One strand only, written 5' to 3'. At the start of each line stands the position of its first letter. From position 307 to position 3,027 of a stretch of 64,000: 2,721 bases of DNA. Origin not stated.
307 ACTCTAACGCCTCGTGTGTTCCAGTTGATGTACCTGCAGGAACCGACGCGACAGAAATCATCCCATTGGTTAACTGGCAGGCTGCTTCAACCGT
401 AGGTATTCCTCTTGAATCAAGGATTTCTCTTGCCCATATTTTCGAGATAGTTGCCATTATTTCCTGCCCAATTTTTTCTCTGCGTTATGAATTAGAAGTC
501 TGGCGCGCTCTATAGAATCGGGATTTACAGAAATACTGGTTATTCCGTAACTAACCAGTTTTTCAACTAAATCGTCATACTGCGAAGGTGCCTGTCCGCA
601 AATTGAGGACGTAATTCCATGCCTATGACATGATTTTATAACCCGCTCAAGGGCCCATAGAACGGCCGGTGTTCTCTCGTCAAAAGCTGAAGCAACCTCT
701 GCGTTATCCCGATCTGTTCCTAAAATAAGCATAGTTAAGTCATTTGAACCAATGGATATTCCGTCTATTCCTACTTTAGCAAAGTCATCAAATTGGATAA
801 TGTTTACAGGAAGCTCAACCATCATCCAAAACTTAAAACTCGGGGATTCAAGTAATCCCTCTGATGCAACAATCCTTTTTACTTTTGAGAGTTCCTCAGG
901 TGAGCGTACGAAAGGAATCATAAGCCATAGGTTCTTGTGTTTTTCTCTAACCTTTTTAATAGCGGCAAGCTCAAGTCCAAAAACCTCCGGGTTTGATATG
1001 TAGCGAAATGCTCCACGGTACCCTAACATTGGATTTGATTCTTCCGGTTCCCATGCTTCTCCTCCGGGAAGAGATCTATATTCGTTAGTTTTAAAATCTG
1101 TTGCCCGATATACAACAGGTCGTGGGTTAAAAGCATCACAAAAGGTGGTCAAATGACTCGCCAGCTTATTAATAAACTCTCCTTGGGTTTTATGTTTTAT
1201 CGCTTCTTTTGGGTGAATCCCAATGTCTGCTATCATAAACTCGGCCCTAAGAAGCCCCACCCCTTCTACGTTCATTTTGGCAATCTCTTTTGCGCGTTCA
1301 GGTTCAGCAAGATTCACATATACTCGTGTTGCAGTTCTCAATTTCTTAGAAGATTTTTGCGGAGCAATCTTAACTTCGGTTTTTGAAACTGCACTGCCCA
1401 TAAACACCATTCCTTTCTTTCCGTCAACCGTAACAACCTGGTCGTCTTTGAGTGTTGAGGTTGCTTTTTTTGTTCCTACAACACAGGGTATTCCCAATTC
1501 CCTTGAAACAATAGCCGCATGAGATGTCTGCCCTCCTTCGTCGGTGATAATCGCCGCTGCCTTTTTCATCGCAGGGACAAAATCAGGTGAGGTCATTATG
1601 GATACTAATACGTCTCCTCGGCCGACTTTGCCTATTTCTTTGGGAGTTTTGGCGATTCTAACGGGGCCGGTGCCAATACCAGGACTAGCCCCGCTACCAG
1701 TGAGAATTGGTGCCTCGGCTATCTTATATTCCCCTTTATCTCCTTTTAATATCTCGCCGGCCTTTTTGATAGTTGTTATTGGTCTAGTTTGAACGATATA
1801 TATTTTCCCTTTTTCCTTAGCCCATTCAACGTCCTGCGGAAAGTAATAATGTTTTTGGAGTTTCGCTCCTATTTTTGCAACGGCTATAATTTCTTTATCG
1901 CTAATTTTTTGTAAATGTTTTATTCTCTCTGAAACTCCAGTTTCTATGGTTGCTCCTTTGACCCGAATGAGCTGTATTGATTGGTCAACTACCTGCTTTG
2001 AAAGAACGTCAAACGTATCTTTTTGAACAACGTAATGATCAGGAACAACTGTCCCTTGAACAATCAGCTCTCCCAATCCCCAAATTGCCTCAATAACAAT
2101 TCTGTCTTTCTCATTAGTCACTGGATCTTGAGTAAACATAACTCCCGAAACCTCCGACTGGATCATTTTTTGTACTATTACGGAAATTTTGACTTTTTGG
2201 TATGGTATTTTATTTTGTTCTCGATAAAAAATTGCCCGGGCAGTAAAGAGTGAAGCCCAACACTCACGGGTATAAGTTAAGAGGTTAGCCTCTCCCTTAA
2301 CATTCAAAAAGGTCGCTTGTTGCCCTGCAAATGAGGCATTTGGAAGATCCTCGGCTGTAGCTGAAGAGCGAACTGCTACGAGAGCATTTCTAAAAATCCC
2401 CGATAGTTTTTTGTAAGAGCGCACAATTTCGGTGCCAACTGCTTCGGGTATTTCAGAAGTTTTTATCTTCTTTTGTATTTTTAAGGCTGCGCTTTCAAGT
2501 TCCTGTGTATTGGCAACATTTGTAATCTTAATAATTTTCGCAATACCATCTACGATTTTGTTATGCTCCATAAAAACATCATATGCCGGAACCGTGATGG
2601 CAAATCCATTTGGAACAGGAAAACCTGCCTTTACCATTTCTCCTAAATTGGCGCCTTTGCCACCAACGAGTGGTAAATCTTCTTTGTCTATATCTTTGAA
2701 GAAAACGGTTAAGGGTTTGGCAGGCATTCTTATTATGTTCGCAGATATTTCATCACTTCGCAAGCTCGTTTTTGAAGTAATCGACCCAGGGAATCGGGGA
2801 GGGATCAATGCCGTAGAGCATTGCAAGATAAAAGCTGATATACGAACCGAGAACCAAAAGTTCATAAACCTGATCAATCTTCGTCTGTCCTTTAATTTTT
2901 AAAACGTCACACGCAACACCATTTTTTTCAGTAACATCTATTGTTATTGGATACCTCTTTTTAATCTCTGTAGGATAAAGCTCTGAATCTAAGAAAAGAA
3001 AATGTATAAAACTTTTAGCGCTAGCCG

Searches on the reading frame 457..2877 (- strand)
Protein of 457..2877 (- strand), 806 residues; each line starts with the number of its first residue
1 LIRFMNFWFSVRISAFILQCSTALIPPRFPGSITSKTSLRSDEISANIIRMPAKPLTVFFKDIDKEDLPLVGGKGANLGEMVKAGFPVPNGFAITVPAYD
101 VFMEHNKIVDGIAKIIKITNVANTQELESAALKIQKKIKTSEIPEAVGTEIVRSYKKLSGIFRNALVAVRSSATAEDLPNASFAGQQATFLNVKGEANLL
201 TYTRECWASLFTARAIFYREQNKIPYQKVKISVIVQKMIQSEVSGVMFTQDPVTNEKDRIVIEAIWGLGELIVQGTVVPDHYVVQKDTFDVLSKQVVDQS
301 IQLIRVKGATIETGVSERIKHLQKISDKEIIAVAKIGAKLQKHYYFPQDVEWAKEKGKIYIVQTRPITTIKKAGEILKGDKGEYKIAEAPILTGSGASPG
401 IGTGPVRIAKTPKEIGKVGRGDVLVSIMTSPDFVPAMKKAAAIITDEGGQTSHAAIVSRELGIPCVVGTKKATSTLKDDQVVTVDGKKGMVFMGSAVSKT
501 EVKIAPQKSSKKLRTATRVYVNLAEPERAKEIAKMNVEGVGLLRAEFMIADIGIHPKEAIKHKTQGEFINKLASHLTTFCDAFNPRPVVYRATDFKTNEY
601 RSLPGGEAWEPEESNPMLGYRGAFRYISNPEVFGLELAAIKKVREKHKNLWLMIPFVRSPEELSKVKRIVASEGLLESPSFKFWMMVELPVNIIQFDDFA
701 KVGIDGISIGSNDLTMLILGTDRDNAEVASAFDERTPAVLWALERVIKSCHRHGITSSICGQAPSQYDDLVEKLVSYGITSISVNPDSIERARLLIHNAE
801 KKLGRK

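Call 51: search_protein_families(library=pfam, proteins=[window:457-2877:-], max_evalue=0.00001)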
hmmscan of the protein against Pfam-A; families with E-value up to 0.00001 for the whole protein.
window:457-2877:- (806 aa): 3 families
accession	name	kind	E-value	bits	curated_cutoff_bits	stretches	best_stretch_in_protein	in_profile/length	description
PF01326.24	PPDK_N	-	5.8e-104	348.3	27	1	69-373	2-315/328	Pyruvate phosphate dikinase, AMP/ATP-binding domain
PF02896.24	PEP-utilizers_C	-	2.1e-69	234.4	22.8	1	514-799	17-291/293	PEP-utilising enzyme, PEP-binding domain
PF00391.29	PEP-utilizers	-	1.3e-28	98.8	23.1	1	420-489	3-72/72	PEP-utilising enzyme, mobile domain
